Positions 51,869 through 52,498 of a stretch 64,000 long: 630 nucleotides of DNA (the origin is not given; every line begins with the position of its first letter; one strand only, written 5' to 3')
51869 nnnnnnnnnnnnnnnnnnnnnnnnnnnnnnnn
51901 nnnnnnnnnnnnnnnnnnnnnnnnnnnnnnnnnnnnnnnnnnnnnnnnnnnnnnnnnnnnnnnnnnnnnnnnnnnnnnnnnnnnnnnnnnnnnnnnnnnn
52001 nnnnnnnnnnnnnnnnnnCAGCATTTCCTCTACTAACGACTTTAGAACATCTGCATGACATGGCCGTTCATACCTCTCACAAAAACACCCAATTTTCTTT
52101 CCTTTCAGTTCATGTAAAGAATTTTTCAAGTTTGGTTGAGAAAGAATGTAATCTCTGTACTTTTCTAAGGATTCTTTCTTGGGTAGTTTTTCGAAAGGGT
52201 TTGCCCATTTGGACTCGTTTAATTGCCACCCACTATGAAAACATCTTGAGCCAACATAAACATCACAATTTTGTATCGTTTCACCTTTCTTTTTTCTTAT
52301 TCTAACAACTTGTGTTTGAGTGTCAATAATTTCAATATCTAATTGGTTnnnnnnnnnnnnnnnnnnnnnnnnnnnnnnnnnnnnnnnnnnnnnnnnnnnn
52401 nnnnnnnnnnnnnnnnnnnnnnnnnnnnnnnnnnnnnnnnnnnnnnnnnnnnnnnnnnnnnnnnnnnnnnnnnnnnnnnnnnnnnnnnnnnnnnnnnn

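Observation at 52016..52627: Bacterial/phage-type DUF4326 gene embedded between eukaryotic housekeeping genes (HGT candidate)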

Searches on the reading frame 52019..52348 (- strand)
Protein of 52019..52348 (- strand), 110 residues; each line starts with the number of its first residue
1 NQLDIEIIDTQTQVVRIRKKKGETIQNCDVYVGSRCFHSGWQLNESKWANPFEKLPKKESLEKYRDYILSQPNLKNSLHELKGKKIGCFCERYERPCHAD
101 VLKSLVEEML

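Call 32: find_homologous_proteins(query=A1, max_evalue=0.00001)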
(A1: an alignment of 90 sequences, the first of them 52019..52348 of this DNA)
Query A1 (90 sequences) (110 aa, profile of the alignment): 5319 proteins with E <= 0.00001 among 6936 candidates; the best 120 are listed.
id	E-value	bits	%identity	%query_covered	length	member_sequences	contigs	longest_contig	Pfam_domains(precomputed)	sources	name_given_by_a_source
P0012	1.3e-98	346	44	96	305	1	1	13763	PF14216.13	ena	-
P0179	2.0e-60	221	41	88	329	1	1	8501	PF14216.13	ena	-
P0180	1.9e-53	199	46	89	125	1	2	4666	PF14216.13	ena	-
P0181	2.5e-53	198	49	90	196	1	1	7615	PF14216.13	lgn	-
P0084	5.9e-53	197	43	86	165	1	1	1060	PF14216.13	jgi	-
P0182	8.3e-53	197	46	91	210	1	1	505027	PF14216.13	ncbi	ncbi:hypothetical protein ABK040_003719 [Willaertia magna]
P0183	9.6e-53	196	46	88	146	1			PF14216.13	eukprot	eukprot:TRINITY_DN4078_c0_g1_i4.p1 TRINITY_DN4078_c0_g1~~TRINITY_DN4078_c0_g1_i4.p1 ORF type:complet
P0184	1.4e-52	196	46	88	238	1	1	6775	PF14216.13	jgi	-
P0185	2.3e-52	195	46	90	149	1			PF14216.13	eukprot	eukprot:TRINITY_DN10457_c0_g1_i1.p1 TRINITY_DN10457_c0_g1~~TRINITY_DN10457_c0_g1_i1.p1 ORF type:comp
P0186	3.2e-52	195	45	88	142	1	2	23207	PF14216.13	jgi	jgi:hypothetical protein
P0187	4.1e-52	194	51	90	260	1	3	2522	PF00692.25,PF14216.13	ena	-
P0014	6.8e-52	194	51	88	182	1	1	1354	PF14216.13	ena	-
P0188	8.1e-52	193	49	87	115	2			PF14216.13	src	-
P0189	9.8e-52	193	46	92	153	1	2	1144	PF14216.13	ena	-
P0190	1.1e-51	193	43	85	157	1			PF14216.13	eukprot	eukprot:TRINITY_DN9802_c0_g2_i1.p2 TRINITY_DN9802_c0_g2~~TRINITY_DN9802_c0_g2_i1.p2 ORF type:complet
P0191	1.1e-51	193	45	88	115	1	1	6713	PF14216.13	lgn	-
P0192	1.4e-51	193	49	88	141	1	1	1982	PF14216.13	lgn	-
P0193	1.6e-51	192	51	85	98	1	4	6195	PF14216.13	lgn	-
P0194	2.0e-51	192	44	95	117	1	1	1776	PF14216.13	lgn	-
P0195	2.1e-51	192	48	89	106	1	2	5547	PF14216.13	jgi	jgi:hypothetical protein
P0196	2.4e-51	192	46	87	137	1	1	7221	PF14216.13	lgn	-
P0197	2.4e-51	192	45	88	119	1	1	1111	PF14216.13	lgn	-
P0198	2.7e-51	192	46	90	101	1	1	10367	PF14216.13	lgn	-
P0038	2.9e-51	192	46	89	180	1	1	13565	PF14216.13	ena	-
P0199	3.3e-51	191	44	94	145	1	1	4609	PF14216.13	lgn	-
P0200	4.2e-51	191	47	90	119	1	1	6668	PF14216.13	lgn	-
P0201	5.2e-51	191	45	91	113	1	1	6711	PF14216.13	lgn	-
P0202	5.6e-51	191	46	88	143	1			PF14216.13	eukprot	eukprot:TRINITY_DN14627_c0_g1_i1.p2 TRINITY_DN14627_c0_g1~~TRINITY_DN14627_c0_g1_i1.p2 ORF type:comp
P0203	6.3e-51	190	41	85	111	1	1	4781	PF14216.13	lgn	-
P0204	7.3e-51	190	43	95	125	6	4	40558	PF14216.13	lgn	-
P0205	7.9e-51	190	50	91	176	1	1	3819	PF14216.13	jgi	jgi:hypothetical protein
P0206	8.7e-51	190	41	88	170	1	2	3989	PF14216.13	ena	-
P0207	1.1e-50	190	45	88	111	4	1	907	PF14216.13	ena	-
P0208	1.1e-50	190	49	92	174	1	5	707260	PF14216.13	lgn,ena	-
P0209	1.1e-50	190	45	89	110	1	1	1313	PF14216.13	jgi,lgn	-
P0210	1.1e-50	190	44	89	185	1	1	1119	PF14216.13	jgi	jgi:hypothetical protein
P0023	1.2e-50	190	47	88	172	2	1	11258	PF14216.13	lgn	-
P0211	1.3e-50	189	45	89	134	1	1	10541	PF14216.13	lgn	-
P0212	1.5e-50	189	45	89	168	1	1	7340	PF14216.13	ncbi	-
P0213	1.6e-50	189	42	91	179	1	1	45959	PF14216.13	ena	-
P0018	1.7e-50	189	50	92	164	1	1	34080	PF14216.13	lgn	-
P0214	1.9e-50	189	44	89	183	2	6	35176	PF14216.13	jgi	jgi:hypothetical protein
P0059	2.1e-50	189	42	91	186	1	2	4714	PF14216.13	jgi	jgi:hypothetical protein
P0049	2.2e-50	189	46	89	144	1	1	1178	PF14216.13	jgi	-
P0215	2.4e-50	189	45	95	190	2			PF14216.13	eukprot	eukprot:TRINITY_DN4546_c0_g1_i2.p1 TRINITY_DN4546_c0_g1~~TRINITY_DN4546_c0_g1_i2.p1 ORF type:complet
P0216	2.6e-50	188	46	87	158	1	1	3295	PF14216.13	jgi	jgi:hypothetical protein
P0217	2.6e-50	188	48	92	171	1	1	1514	PF14216.13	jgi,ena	-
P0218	2.8e-50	188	42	88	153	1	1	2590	PF14216.13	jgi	jgi:hypothetical protein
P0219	3.1e-50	188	43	98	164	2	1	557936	PF14216.13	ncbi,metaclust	ncbi:uncharacterized protein AMSG_11785, partial [Thecamonas trahens ATCC 50062]|metaclust:status=ac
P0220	3.4e-50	188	47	88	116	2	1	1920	PF14216.13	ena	-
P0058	4.5e-50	188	43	91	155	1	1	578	PF14216.13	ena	-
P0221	5.0e-50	187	47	89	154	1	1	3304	PF14216.13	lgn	-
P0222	5.5e-50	187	50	91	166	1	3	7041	PF19067.7,PF14216.13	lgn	-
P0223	6.0e-50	187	42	91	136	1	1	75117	PF14216.13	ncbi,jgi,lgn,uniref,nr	ncbi:MAG: protein of unknown function DUF4326 [Solumvirus sp.]|uniref:DUF4326 domain-containing prot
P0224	7.1e-50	187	49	84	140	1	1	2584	PF14216.13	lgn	-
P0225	7.2e-50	187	42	93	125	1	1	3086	PF14216.13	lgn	-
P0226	7.5e-50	187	46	90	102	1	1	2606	PF14216.13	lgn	-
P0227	7.8e-50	187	43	92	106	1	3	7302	PF14216.13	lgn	-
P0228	8.1e-50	187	47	89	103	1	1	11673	PF14216.13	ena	-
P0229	8.1e-50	187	44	89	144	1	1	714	PF14216.13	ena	-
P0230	8.1e-50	187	43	90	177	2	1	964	PF14216.13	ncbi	-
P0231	8.1e-50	187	42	93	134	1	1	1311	PF14216.13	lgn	-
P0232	8.8e-50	187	48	91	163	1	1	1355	PF14216.13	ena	-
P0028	9.3e-50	187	47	90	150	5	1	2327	PF14216.13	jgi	jgi:hypothetical protein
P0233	1.0e-49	186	49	89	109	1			PF14216.13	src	-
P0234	1.2e-49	186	47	92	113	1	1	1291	PF14216.13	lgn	-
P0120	1.3e-49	186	43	92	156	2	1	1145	PF14216.13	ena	-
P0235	1.4e-49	186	42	95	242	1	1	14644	PF14216.13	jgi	jgi:hypothetical protein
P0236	1.4e-49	186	47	90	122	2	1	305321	PF14216.13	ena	-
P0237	1.4e-49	186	46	85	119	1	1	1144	PF14216.13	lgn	-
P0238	1.4e-49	186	46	86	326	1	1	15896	PF14216.13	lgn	-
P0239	1.4e-49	186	43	87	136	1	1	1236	PF14216.13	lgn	-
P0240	1.5e-49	186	42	93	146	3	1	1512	PF14216.13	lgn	-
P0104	1.6e-49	186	44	91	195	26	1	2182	PF14216.13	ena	-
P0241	1.7e-49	186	48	93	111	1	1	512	PF14216.13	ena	-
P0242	1.7e-49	186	47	89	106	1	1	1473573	PF14216.13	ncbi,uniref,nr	ncbi:hypothetical protein ORPV_1115 [Orpheovirus IHUMI-LCC2]|uniref:DUF4326 domain-containing protei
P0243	1.8e-49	186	42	93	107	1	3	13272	PF14216.13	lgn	-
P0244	1.8e-49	186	46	95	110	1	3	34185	PF14216.13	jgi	jgi:hypothetical protein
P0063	2.0e-49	186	46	90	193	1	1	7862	PF14216.13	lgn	-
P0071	2.1e-49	185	44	88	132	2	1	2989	PF14216.13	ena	-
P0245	2.4e-49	185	45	89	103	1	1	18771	PF14216.13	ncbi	-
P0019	2.6e-49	185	52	88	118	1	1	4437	PF14216.13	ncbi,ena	-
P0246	2.7e-49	185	41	97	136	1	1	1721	PF14216.13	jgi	jgi:hypothetical protein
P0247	2.8e-49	185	42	94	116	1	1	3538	PF14216.13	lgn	-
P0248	2.8e-49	185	41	92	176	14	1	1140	PF14216.13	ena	-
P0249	3.0e-49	185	41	93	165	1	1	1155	PF14216.13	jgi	jgi:hypothetical protein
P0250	3.0e-49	185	44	88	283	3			PF14216.13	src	-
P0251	3.2e-49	185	43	84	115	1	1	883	PF14216.13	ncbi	-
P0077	3.6e-49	185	41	90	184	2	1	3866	PF14216.13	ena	-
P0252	4.0e-49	185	45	74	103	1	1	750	PF14216.13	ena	-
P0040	4.1e-49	184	41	91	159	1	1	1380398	PF14216.13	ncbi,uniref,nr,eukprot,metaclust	ncbi:hypothetical protein CAOG_05708 [Capsaspora owczarzaki ATCC 30864]|uniref:DUF4326 domain-contai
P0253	4.4e-49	184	45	81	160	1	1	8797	PF14216.13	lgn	-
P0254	4.5e-49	184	44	87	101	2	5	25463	PF14216.13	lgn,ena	-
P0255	4.6e-49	184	41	88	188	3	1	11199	PF14216.13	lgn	-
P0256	4.7e-49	184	44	86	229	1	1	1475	PF14216.13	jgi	-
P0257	5.2e-49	184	46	92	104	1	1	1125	PF14216.13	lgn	-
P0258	5.2e-49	184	47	96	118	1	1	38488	PF14216.13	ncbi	-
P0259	5.2e-49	184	43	86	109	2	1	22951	PF14216.13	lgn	-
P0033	5.8e-49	184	45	88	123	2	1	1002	PF14216.13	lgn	-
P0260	5.9e-49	184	40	88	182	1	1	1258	PF14216.13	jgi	jgi:hypothetical protein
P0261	5.9e-49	184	44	85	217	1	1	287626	PF14216.13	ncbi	-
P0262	6.6e-49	184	48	88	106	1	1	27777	PF14216.13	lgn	-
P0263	7.7e-49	184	47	92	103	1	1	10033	PF14216.13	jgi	-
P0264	8.0e-49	184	44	99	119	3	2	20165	PF14216.13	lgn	-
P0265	8.7e-49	183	44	89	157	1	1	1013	PF14216.13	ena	-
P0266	1.1e-48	183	47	91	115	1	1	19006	PF14216.13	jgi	jgi:hypothetical protein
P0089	1.1e-48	183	42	90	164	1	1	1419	PF14216.13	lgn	-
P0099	1.2e-48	183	42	88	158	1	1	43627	PF14216.13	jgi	jgi:hypothetical protein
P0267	1.2e-48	183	45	93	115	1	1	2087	PF14216.13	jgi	jgi:Domain of unknown function (DUF4326)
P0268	1.3e-48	183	41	90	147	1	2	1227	PF14216.13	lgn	-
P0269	1.3e-48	183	46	89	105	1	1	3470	PF14216.13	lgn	-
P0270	1.3e-48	183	43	90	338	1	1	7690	PF14216.13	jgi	jgi:hypothetical protein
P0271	1.3e-48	183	48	89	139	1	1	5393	PF14216.13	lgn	-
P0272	1.3e-48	183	49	89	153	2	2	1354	PF14216.13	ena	-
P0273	1.4e-48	183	47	89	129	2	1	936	PF14216.13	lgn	-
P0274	1.4e-48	183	43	88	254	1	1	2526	PF14216.13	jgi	-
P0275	1.5e-48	183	43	92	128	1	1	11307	PF14216.13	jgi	jgi:hypothetical protein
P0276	1.5e-48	183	44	89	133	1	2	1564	PF14216.13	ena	-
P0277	1.6e-48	183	45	88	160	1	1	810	PF14216.13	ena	-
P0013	1.6e-48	183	49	88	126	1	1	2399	PF14216.13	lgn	-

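Call 34: search_dna_similar(query=window:52019-52348:-, collection=phages, mode=protein, max_evalue=0.001, max_rows=25)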
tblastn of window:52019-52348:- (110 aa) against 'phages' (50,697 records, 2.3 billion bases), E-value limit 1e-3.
Records with a match: 316; places in all: 316; records where one place covers at least 80% of the query: 26.
Best place of each record, by identity: <60% 316.
By first word of the organism name: Escherichia 109; Aeromonas 55; Pseudomonas 28; Salmonella 18; Klebsiella 15; Serratia 12; Vibrio 11; Bacillus 8; Cronobacter 8; Proteus 7; and 21 more.
By host as written in the record: Escherichia coli 35; - 19; Aeromonas salmonicida 19; Pseudomonas aeruginosa 11; Aeromonas hydrophila 11; Escherichia coli K-12 MG1655 10; Aeromonas hydrophila BIOTECH 10089 10; Klebsiella pneumoniae 9; and 123 more.
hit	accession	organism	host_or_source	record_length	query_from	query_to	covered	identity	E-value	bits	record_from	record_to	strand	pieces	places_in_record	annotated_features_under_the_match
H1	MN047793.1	Xanthomonas phage Xoo-sp13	Xanthomonas oryzae pv. oryzae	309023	1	108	98%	40.5%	4e-13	69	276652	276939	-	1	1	hypothetical protein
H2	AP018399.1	Xanthomonas phage XacN1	Xanthomonas citri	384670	5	108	95%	39.8%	4e-14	72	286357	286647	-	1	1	DUF4326 domain containing protein | predicted ORF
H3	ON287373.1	Serratia phage vB_SmaM-Kamaji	Serratia marcescens LVF3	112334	1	109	99%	34.5%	2e-9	59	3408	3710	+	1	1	tRNA-Met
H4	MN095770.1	Serratia phage Slocum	Serratia marcescens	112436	9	109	92%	36.2%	2e-9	58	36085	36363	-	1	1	hypothetical protein | tRNA-Met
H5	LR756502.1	uncultured phage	metagenomic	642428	10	108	90%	34.9%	2e-8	56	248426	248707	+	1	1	record has no annotation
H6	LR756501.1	uncultured phage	metagenomic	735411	8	109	93%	33.3%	9e-12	65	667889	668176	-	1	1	record has no annotation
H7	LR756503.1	uncultured phage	metagenomic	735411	8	109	93%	33.3%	9e-12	65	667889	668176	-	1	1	record has no annotation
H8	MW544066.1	Salmonella phage vB_SalP_TR2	Salmonella enterica subsp. enterica ...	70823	8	110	94%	32.1%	5e-6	49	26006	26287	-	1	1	DUF4326 domain-containing protein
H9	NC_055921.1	Salmonella phage vB_SalP_TR2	Salmonella enterica subsp. enterica ...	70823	8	110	94%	32.1%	5e-6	49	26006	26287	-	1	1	hypothetical protein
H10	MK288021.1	Bacillus phage pW2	Bacillus cereus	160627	29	108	73%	41.1%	1e-12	68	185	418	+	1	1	hypothetical protein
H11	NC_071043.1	Bacillus phage pW2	Bacillus cereus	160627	29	108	73%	41.1%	1e-12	68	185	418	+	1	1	ribonucleotide reductase NrdA-like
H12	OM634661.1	Bacillus phage vB_BauM_KLEB27-3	Bacillus australimaris sKR4M-27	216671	29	107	72%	41.6%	6e-12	66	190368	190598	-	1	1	DUF4326 domain-containing protein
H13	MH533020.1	Acinetobacter phage ABPH49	Acinetobacter baumannii AB49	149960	20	107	80%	36.8%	4e-7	52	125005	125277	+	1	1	none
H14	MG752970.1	Ralstonia phage RsoM2USA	Ralstonia solanacearum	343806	11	106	87%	33.3%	5e-7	52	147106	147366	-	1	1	hypothetical protein (x2)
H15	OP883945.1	Stenotrophomonas phage CM1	Stenotrophomonas maltophilia SRM01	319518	29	108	73%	39.8%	2e-10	62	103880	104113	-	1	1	record has no annotation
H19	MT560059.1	Pectobacterium phage POP15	Pectobacterium carotovorum subsp. ...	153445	22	107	78%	36.6%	4e-8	55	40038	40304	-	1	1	hypothetical protein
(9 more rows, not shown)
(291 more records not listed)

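Call 35: find_related_loci(query=A1, collection=genome_contigs, flank=3000)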
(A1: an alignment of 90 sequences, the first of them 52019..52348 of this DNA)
Query A1 (110 aa) in genome_contigs; peptide patterns used: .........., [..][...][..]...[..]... (x = any residue, [..] = any of these).
337 stretches matched a pattern; 276 encode a relative of the query (tblastn E <= 1e-3); the best 80 are kept; 80 distinct loci.
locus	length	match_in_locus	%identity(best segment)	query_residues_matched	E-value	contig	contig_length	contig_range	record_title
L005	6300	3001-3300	45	11-108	1e-24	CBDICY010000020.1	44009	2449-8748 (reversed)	MAG: Saprospiraceae bacterium isolate 951dd66b-73de-4a3c-8e3a-a805efb1aa3c genome assembly, contig: contig_20, whole gen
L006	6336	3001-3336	43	10-108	3e-24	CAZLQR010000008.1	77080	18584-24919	MAG TPA_asm: uncultured Gammaproteobacteria bacterium isolate SRP170004_co1_473 genome assembly, contig: NODE_364_length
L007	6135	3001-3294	41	14-110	9e-24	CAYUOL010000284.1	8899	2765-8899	MAG TPA_asm: uncultured Iamiaceae bacterium isolate SRP262948_co1_175 genome assembly, contig: NODE_8442_length_8899_cov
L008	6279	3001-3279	45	13-105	3e-22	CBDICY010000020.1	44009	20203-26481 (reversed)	MAG: Saprospiraceae bacterium isolate 951dd66b-73de-4a3c-8e3a-a805efb1aa3c genome assembly, contig: contig_20, whole gen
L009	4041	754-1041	41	12-107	1e-21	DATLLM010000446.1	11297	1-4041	MAG TPA_asm: Chloroflexota bacterium isolate SMAG_U13748 k141_829338, whole genome shotgun sequence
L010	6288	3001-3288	46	12-108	2e-21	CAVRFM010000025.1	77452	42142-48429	MAG: uncultured Chloroflexia bacterium isolate MFD04492.bin.1.138 genome assembly, contig: contig_70644, whole genome sh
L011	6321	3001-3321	45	6-108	9e-29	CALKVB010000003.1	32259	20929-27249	MAG TPA_asm: uncultured Oxalobacteraceae bacterium isolate SRR6231193_bin.3_CONCOCT_v1.1_MAG genome assembly, contig: ER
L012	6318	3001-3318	42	14-110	1e-20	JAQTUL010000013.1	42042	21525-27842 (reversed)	MAG: Candidatus Colwellbacteria bacterium isolate STB_63 NODE_1901_length_42042_cov_6.038936_Sandtown_B, whole genome sh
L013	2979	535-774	40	10-107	4e-18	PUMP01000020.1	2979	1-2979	MAG: Candidatus Nealsonbacteria bacterium isolate B1Sed10_223R2 B1-Sed10-C57832, whole genome shotgun sequence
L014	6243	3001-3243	40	30-109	4e-18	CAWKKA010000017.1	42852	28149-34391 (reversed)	MAG: uncultured Actinomycetota bacterium isolate MFD00731.bin.2.173 genome assembly, contig: contig_83210, whole genome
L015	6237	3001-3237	44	30-107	6e-18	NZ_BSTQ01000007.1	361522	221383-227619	Lentzea sp. NBRC 105346 sequence07, whole genome shotgun sequence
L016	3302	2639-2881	46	29-110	5e-18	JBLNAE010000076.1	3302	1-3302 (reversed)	MAG: Ignavibacteriales bacterium isolate MAG185 PRJNA951521_bin43_renamed_75, whole genome shotgun sequence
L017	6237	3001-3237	46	29-108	2e-17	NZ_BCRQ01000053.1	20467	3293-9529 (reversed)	Alicyclobacillus sendaiensis NBRC 100866, whole genome shotgun sequence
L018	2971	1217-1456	44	29-109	1e-16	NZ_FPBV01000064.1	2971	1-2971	Alicyclobacillus macrosporangiidus strain DSM 17980, whole genome shotgun sequence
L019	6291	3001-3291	37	12-107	4e-16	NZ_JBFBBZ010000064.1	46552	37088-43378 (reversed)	Amycolatopsis sp. NPDC051061 NPDC051061_18_B1.ctg-0064, whole genome shotgun sequence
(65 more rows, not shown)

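Call 36: get_annotated_region(hit=H2, flank=1500)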
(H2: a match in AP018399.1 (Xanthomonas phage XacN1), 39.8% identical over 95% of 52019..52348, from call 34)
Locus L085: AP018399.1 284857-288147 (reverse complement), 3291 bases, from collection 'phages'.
description: Xanthomonas phage XacN1 DNA, complete genome.
organism: Xanthomonas phage XacN1 (NCBI taxid 2042251)
taxonomy: Viruses; Duplodnaviria; Heunggongvirae; Uroviricota; Caudoviricetes
host: Xanthomonas citri; source: -; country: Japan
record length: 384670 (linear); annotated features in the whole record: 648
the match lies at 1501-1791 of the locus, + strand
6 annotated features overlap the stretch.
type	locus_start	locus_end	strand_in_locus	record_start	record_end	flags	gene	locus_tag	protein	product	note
CDS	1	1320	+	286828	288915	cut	-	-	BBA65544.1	hypothetical protein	ORF396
CDS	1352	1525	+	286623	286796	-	-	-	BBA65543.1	predicted ORF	ORF395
CDS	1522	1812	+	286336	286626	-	-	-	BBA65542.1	DUF4326 domain containing protein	ORF394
CDS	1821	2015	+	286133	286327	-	-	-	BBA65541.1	predicted ORF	ORF393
CDS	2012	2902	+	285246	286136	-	-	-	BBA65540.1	thymidylate synthase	ORF392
CDS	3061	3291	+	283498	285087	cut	-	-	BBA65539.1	hypothetical protein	ORF391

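Call 37: get_annotated_region(hit=H8, flank=1500)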
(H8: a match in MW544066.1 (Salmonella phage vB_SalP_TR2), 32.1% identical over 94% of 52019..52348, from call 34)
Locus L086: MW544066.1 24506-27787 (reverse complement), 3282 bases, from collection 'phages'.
description: Salmonella phage vB_SalP_TR2, complete genome.
organism: Salmonella phage vB_SalP_TR2 (NCBI taxid 2812854)
taxonomy: Viruses; Duplodnaviria; Heunggongvirae; Uroviricota; Caudoviricetes; Schitoviridae; Triduovirus; Triduovirus Tr2
host: Salmonella enterica subsp. enterica serovar Albany; source: -; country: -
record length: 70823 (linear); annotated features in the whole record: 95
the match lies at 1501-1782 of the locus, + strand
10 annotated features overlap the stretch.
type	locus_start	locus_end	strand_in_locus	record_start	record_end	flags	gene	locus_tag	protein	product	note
CDS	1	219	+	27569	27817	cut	-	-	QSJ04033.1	DUF4326 domain-containing protein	-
CDS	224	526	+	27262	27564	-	-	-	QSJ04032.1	hypothetical protein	-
CDS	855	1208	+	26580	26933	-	-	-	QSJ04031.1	hypothetical protein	-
CDS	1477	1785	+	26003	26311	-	-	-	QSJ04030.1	DUF4326 domain-containing protein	-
CDS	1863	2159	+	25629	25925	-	-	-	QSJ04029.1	hypothetical protein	-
CDS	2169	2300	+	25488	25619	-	-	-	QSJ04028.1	hypothetical protein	-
CDS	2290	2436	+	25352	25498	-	-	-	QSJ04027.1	hypothetical protein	-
CDS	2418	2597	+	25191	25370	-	-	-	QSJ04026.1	hypothetical protein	-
CDS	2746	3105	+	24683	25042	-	-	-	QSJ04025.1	DNA binding protein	-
CDS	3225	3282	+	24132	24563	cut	-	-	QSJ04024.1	DNA binding protein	-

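Call 38: get_annotated_region(hit=H12, flank=1500)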
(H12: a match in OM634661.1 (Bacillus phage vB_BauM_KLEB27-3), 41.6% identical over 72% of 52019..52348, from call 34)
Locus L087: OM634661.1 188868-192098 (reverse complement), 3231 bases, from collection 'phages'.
description: Bacillus phage vB_BauM_KLEB27-3, complete genome.
organism: Bacillus phage vB_BauM_KLEB27-3 (NCBI taxid 2927635)
taxonomy: Viruses; Duplodnaviria; Heunggongvirae; Uroviricota; Caudoviricetes
host: Bacillus australimaris sKR4M-27; source: water samples from gypsum karst lake Kirkilai; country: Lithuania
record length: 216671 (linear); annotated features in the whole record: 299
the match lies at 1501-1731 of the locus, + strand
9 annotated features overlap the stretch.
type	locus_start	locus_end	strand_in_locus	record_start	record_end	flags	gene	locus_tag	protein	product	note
CDS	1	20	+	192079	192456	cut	-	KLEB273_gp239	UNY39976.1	hypothetical protein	-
CDS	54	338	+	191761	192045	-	-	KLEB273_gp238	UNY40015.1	hypothetical protein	-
CDS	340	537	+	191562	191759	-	-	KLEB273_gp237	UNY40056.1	hypothetical protein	-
CDS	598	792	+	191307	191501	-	-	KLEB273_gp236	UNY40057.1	hypothetical protein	-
CDS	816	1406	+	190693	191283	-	-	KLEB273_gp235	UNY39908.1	DprA-like DNA processing protein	DUF1273 domain-containing protein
CDS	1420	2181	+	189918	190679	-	-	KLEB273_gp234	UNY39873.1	DUF4326 domain-containing protein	NrdA.1-like protein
CDS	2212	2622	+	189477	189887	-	-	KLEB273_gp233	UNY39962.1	hypothetical protein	-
CDS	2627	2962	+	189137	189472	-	-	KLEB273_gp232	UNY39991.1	hypothetical protein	-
CDS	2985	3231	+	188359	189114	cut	-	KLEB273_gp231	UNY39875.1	hypothetical protein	-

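Call 39: get_annotated_region(hit=H14, flank=1500)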
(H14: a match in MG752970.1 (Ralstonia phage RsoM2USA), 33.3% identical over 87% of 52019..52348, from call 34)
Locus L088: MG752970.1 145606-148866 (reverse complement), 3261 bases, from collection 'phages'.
description: Ralstonia phage RsoM2USA, complete genome.
organism: Ralstonia phage RsoM2USA (NCBI taxid 2070027)
taxonomy: Viruses; Duplodnaviria; Heunggongvirae; Uroviricota; Caudoviricetes
host: Ralstonia solanacearum; source: soil; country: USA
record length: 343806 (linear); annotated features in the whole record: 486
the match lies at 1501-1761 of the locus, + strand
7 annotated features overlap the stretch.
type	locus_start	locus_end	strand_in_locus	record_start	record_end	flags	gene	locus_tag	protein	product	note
CDS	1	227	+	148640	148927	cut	-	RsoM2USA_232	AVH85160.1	hypothetical protein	-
CDS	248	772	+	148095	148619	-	-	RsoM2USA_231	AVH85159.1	hypothetical protein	-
CDS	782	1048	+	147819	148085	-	-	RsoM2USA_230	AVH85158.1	hypothetical protein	-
CDS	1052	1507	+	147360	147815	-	-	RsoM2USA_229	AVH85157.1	hypothetical protein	-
CDS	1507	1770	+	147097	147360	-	-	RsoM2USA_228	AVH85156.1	hypothetical protein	-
CDS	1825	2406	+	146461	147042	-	-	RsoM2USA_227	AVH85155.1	hypothetical protein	-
CDS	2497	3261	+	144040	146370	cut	-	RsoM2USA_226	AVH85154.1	hypothetical protein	-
